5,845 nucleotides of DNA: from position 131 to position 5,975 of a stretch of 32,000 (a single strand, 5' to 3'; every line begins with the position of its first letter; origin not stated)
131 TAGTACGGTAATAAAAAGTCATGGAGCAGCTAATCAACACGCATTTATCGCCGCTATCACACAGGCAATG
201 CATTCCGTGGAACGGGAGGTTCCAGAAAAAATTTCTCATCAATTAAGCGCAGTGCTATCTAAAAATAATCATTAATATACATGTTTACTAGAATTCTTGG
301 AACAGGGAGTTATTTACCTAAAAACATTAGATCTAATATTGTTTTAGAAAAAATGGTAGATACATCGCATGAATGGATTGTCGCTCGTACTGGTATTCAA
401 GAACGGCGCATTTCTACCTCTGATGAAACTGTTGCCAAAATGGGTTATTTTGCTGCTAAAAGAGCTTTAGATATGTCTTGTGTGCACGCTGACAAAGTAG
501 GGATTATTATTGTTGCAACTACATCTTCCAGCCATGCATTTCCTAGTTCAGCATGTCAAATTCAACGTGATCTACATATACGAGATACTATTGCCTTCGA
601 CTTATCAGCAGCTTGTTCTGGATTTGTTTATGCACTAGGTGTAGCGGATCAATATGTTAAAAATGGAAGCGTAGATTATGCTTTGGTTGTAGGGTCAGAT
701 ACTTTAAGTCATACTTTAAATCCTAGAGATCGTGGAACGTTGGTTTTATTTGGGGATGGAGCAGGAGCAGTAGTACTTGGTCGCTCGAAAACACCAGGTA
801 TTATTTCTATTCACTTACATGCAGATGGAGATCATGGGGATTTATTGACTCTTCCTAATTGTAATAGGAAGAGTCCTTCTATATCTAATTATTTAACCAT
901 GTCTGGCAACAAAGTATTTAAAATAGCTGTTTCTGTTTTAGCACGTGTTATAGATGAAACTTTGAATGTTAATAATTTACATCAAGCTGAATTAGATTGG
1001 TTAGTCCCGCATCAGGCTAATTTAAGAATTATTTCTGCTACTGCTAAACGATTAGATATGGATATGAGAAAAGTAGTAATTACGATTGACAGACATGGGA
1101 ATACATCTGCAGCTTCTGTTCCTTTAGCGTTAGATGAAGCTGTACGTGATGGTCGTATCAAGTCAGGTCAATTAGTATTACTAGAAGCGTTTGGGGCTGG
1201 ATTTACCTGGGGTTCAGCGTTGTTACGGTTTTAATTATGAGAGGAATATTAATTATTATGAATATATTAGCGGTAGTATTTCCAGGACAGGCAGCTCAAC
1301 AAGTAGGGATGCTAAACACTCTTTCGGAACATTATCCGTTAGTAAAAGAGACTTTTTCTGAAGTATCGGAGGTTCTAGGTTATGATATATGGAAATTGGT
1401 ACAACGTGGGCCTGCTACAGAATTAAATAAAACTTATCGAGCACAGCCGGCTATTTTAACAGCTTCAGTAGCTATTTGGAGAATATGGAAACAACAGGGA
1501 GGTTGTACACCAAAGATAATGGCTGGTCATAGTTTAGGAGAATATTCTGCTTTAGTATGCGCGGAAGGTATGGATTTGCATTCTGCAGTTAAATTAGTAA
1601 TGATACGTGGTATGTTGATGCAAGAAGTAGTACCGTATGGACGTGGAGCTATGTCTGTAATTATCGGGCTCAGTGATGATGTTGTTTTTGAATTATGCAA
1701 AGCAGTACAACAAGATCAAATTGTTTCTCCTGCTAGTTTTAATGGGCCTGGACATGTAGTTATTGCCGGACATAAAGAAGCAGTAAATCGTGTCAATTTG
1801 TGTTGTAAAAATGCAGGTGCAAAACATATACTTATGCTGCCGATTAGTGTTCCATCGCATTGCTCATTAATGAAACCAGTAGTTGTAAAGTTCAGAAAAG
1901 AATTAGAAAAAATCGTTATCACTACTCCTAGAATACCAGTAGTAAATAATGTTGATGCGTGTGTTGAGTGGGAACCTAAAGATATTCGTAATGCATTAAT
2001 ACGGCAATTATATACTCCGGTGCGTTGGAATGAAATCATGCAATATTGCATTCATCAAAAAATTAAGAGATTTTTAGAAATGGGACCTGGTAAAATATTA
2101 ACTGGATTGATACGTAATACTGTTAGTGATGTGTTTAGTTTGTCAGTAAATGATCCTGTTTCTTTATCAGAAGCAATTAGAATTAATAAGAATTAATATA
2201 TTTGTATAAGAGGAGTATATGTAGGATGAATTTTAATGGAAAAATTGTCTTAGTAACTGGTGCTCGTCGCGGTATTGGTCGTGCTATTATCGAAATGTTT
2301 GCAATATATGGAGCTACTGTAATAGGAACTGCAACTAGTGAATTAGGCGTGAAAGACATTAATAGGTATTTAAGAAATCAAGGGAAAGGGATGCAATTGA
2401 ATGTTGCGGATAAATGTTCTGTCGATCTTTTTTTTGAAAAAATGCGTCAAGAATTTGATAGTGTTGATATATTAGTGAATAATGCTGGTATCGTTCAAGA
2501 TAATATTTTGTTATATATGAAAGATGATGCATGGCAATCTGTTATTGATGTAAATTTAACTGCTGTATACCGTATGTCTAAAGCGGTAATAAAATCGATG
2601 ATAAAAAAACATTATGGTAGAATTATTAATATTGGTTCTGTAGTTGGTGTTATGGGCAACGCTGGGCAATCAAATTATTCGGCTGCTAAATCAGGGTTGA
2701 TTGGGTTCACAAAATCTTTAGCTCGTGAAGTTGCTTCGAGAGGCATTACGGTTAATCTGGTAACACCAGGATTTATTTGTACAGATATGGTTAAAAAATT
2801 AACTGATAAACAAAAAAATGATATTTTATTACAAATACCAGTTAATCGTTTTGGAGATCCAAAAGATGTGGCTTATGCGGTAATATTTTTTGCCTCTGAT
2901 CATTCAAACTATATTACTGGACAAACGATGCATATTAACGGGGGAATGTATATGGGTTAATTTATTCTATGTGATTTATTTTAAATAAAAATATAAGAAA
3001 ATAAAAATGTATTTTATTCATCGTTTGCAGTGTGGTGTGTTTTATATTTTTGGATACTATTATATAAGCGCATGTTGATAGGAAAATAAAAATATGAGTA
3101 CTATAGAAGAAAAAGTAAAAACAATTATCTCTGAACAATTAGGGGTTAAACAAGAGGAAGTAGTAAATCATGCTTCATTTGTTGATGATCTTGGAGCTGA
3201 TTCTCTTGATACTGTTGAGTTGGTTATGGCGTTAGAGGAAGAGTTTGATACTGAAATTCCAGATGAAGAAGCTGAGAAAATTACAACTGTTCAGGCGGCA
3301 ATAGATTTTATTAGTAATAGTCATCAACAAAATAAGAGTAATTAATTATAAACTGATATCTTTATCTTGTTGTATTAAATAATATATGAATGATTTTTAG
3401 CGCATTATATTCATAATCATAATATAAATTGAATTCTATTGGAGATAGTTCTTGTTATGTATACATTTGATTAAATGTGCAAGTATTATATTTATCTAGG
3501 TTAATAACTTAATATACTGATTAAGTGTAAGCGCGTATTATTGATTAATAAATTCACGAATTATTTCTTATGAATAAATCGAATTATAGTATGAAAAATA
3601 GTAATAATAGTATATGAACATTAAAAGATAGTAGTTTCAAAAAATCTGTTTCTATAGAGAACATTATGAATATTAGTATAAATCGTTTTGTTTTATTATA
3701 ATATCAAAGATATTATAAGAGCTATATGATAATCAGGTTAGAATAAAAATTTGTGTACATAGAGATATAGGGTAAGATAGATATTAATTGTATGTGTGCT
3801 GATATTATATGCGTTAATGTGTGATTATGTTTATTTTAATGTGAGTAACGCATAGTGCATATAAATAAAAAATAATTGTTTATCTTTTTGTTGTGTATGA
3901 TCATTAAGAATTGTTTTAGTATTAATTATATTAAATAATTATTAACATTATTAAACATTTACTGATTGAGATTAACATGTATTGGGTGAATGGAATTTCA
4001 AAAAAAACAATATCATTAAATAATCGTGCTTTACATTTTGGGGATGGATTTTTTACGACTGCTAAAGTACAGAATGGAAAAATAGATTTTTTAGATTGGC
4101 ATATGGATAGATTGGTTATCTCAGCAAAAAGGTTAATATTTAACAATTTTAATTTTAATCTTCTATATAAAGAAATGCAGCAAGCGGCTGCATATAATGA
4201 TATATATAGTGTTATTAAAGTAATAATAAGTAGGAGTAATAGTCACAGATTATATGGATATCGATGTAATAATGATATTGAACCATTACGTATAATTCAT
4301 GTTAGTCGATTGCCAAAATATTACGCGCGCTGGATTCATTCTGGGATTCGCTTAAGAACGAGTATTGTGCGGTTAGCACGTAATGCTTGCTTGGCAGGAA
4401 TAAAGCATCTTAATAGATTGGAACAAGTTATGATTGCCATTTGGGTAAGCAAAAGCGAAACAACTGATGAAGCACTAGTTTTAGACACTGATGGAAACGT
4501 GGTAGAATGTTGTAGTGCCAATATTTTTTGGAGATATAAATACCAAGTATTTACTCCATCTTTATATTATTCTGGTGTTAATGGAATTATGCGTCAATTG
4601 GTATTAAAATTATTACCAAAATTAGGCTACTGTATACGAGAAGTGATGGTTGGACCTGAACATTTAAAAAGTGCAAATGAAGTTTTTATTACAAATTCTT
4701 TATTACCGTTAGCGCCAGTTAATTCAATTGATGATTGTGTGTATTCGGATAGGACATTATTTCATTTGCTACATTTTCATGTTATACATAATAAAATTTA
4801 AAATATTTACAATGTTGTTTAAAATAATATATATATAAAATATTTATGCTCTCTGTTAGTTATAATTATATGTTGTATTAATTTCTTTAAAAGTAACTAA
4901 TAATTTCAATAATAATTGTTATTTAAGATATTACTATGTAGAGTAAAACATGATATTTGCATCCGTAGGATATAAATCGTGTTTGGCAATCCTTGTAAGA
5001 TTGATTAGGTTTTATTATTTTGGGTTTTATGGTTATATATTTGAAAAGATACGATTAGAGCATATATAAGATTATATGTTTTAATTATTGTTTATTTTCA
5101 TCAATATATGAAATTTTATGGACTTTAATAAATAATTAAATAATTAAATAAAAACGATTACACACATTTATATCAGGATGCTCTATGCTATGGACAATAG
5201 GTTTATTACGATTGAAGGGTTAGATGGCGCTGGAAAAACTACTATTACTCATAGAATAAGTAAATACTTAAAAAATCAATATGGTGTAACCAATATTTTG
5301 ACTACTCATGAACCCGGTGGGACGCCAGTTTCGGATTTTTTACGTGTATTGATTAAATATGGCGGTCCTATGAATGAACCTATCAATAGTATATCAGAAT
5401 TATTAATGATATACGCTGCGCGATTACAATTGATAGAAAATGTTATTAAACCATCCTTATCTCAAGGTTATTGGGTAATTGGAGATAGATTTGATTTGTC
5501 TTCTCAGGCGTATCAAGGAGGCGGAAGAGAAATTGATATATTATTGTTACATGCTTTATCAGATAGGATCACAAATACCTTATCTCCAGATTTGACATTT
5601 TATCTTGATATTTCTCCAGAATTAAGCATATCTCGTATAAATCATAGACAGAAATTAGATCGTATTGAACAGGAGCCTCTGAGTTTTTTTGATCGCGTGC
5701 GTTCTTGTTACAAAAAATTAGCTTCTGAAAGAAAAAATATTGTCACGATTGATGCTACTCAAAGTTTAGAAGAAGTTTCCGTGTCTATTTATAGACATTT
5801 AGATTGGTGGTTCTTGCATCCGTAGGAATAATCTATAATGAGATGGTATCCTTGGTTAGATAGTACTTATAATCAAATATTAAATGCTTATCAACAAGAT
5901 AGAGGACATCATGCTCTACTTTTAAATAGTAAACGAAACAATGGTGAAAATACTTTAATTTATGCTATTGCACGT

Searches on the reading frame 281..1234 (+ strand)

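Call 40: search_protein_families(library=ncbifam, proteins=[window:281-1234:+], max_evalue=1e-10)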
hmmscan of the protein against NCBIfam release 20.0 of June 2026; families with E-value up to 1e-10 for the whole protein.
window:281-1234:+ (317 aa): 12 families
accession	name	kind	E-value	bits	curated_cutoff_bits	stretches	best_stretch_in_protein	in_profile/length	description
NF006829.0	PRK09352.1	subfamily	1e-132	442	249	1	2-317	4-321/322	beta-ketoacyl-ACP synthase 3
TIGR00747.1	fabH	subfamily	1.8e-131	438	292.1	1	2-317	2-322/322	beta-ketoacyl-ACP synthase III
NF004623.0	PRK05963.1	equivalog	8e-71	239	437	1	3-316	6-327/328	beta-ketoacyl-ACP synthase III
NF005541.0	PRK07204.1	equivalog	3.3e-54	184.5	402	1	4-316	6-328/329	beta-ketoacyl-ACP synthase III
NF005703.0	PRK07515.1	equivalog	4.4e-40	137.7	304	1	45-316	90-371/373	beta-ketoacyl-ACP synthase III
NF009519.0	PRK12880.1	equivalog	3e-35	122.2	436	1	37-317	46-338/353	beta-ketoacyl-ACP synthase III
NF006720.0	PRK09258.1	equivalog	6.5e-34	117.7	285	2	29-144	39-155/338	3-oxoacyl-ACP synthase III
NF005308.0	PRK06840.1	equivalog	4.3e-32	111.5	315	1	4-317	6-335/339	3-oxoacyl-ACP synthase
NF003274.0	PRK04262.1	equivalog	1.8e-26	93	244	1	4-307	4-298/347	hydroxymethylglutaryl-CoA synthase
TIGR00748.1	HMG_CoA_syn_Arc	equivalog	5.3e-15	55.5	353.35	1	5-307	4-297/345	hydroxymethylglutaryl-CoA synthase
NF005293.2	PRK06816.1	subfamily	2.9e-13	49.6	450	0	220-301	274-360/378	StlD/DarB family beta-ketosynthase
NF053539.1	resorcinol_DarB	exception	3.1e-11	43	550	0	222-303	275-361/377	dialkylresorcinol biosynthesis protein DarB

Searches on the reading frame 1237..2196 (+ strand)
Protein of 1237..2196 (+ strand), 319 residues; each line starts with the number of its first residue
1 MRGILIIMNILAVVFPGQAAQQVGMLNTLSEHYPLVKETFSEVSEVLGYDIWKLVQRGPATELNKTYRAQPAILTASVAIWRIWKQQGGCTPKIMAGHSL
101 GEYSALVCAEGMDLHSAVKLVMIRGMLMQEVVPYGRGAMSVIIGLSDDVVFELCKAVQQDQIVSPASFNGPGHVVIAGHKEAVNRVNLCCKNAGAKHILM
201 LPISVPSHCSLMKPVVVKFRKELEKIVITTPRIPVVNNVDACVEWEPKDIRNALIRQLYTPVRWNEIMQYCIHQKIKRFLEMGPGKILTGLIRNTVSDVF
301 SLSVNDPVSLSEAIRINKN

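Call 40: search_protein_families(library=ncbifam, proteins=[window:1237-2196:+], max_evalue=1e-10)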
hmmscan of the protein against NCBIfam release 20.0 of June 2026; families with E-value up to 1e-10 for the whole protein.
window:1237-2196:+ (319 aa): 8 families
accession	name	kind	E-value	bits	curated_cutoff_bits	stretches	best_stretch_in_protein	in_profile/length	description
TIGR00128.1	fabD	equivalog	1e-102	343.5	260.9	1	11-297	3-288/290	ACP S-malonyltransferase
TIGR03131.1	malonate_mdcH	equivalog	4.6e-69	233.1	297.9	1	12-309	2-289/297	malonate decarboxylase subunit epsilon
NF045894.1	PKS_plus_SDR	equivalog_domain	2.1e-47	161.5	1740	1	11-297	532-816/1515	type I polyketide synthase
TIGR02813.1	omega_3_PfaA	subfamily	1.9e-25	87.9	1010.1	1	12-298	582-882/2582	polyketide-type polyunsaturated fatty acid synthase PfaA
NF040607.1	mycolic_Pks13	equivalog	2.7e-17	61.6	2100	1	14-287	668-945/1680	polyketide synthase Pks13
NF037940.1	PKS_MbtD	equivalog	8.8e-17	60.4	1150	1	65-285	150-363/978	mycobactin polyketide synthase MbtD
NF041183.1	Pks2_ls1_myc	equivalog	5.5e-15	53.3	2400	1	14-297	536-815/2086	sulfolipid-1 biosynthesis phthioceranic/hydroxyphthioceranic acid synthase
NF037941.1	PKS_NbtC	equivalog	1.9e-14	52.6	1150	1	11-225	97-309/1027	nocobactin polyketide synthase NbtC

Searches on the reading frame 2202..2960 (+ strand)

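Call 40: search_protein_families(library=ncbifam, proteins=[window:2202-2960:+], max_evalue=1e-10)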
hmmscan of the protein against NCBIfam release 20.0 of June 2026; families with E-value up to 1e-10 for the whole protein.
window:2202-2960:+ (252 aa): 211 families (the best 25 are shown)
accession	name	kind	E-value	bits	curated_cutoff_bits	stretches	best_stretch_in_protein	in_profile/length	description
NF004197.0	PRK05653.1-1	equivalog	6.8e-102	340.3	332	1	9-251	3-248/249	3-oxoacyl-ACP reductase FabG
TIGR01830.1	3oxo_ACP_reduc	equivalog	1.6e-92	309.6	297.75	1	16-250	1-239/239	3-oxoacyl-[acyl-carrier-protein] reductase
NF004199.0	PRK05653.1-4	equivalog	5.6e-84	281.6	301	1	9-251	1-247/247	3-oxoacyl-ACP reductase FabG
NF009466.0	PRK12826.1-2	subfamily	7.5e-80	268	222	1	14-251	4-246/248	3-oxoacyl-ACP reductase FabG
NF009547.0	PRK12936.1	subfamily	5.9e-77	258.6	436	1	10-251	3-244/245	3-ketoacyl-(acyl-carrier-protein) reductase NodG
NF009464.0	PRK12824.1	subfamily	8.2e-75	251.6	269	1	14-251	3-244/245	3-oxoacyl-ACP reductase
TIGR01829.1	AcAcCoA_reduct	subfamily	3.1e-74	249.7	302.1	1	14-251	1-242/242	acetoacetyl-CoA reductase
NF004198.0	PRK05653.1-3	equivalog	1.1e-72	244.5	296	1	10-251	4-248/248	3-oxoacyl-ACP reductase FabG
NF053542.1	FlxB_rubin_SDR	equivalog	4.6e-71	239.3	340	1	14-249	1-239/239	flexirubin biosynthesis SDR family reductase FlxB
NF004200.0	PRK05653.1-5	equivalog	6.4e-66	222.4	273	1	14-249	3-241/242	3-oxoacyl-ACP reductase FabG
NF040605.2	mycolic_FabG1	exception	1.7e-65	221.2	420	1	15-252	3-232/233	3-oxoacyl-ACP reductase FabG1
NF005559.1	PRK07231.1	subfamily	4.4e-61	206.5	215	1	11-250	2-248/249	glucose 1-dehydrogenase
NF006110.0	PRK08261.1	equivalog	1.5e-60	205.4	410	1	11-252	212-453/454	3-oxoacyl-ACP reductase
NF009468.0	PRK12826.1-4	equivalog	2.2e-60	204.5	318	1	10-249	4-247/256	SDR family oxidoreductase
NF047420.2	EF_P_mod_YmfI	equivalog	4.1e-60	203.5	238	1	16-250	2-236/236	elongation factor P 5-aminopentanone reductase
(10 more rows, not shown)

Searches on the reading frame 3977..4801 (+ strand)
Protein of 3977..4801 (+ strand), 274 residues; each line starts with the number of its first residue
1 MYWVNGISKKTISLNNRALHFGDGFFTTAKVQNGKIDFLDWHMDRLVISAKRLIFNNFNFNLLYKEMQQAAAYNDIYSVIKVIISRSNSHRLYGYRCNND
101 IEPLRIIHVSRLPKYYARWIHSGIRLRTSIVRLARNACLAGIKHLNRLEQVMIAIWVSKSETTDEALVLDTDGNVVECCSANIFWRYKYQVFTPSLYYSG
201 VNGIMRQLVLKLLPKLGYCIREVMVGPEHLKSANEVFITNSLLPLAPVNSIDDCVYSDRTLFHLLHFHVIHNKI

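Call 40: search_protein_families(library=ncbifam, proteins=[window:3977-4801:+], max_evalue=1e-10)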
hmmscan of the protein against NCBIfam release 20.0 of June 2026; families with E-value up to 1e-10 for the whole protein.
window:3977-4801:+ (274 aa): 14 families
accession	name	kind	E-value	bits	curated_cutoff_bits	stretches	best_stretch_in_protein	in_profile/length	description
TIGR03461.1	pabC_Proteo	equivalog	5.9e-105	350.2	176.85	1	3-266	1-260/262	aminodeoxychorismate lyase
NF004761.0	PRK06092.1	equivalog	3.2e-87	292.2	260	1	1-267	1-263/268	aminodeoxychorismate lyase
NF006185.0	PRK08320.1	subfamily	1.8e-30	106.1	363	1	10-258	17-265/292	branched-chain amino acid aminotransferase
TIGR01122.1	ilvE_I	equivalog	1.8e-26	93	245.55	1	11-254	13-262/298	branched-chain-amino-acid transaminase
NF005800.0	PRK07650.1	equivalog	3.4e-25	88.9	308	1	10-259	15-260/290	aminodeoxychorismate lyase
NF005146.0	PRK06606.1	equivalog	5.8e-23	81.3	279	1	10-254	21-270/307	branched-chain amino acid transaminase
NF005209.0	PRK06680.1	subfamily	1.5e-21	76.6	320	1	8-255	15-260/286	D-amino-acid transaminase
TIGR01121.1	D_amino_aminoT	equivalog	1.6e-21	76.7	277.45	1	9-253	13-252/276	D-amino-acid transaminase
NF009126.0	PRK12479.1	equivalog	1.2e-20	73.9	518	1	9-253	17-261/299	branched-chain-amino-acid transaminase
NF005888.0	PRK07849.1-3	equivalog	4.2e-20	71.9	273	0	152-255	169-274/298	aminodeoxychorismate lyase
NF005726.0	PRK07544.1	equivalog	1.9e-19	69.9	396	1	13-261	28-276/295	branched-chain amino acid aminotransferase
NF009896.0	PRK13356.1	equivalog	1.2e-18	67.3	262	1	158-257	168-267/287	branched-chain amino acid aminotransferase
NF009066.0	PRK12400.1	equivalog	5.7e-17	62.1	538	1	9-258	20-264/290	D-amino-acid transaminase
NF006734.0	PRK09266.1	subfamily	1.4e-15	57.2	202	1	4-259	11-251/270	hypothetical protein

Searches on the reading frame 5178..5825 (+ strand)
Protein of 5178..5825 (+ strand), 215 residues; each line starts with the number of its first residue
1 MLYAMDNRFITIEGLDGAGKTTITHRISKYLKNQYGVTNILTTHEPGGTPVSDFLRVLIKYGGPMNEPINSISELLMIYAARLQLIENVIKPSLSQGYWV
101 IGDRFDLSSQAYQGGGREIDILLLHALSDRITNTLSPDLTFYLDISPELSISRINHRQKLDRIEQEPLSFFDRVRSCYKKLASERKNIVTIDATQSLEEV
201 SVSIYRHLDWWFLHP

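Call 40: search_protein_families(library=ncbifam, proteins=[window:5178-5825:+], max_evalue=1e-10)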
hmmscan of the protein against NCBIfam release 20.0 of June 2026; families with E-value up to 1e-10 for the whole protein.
window:5178-5825:+ (215 aa): 1 family
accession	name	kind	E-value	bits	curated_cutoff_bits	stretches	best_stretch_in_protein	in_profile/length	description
TIGR00041.1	DTMP_kinase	equivalog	5.4e-53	179.6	83.25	1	6-202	3-194/196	dTMP kinase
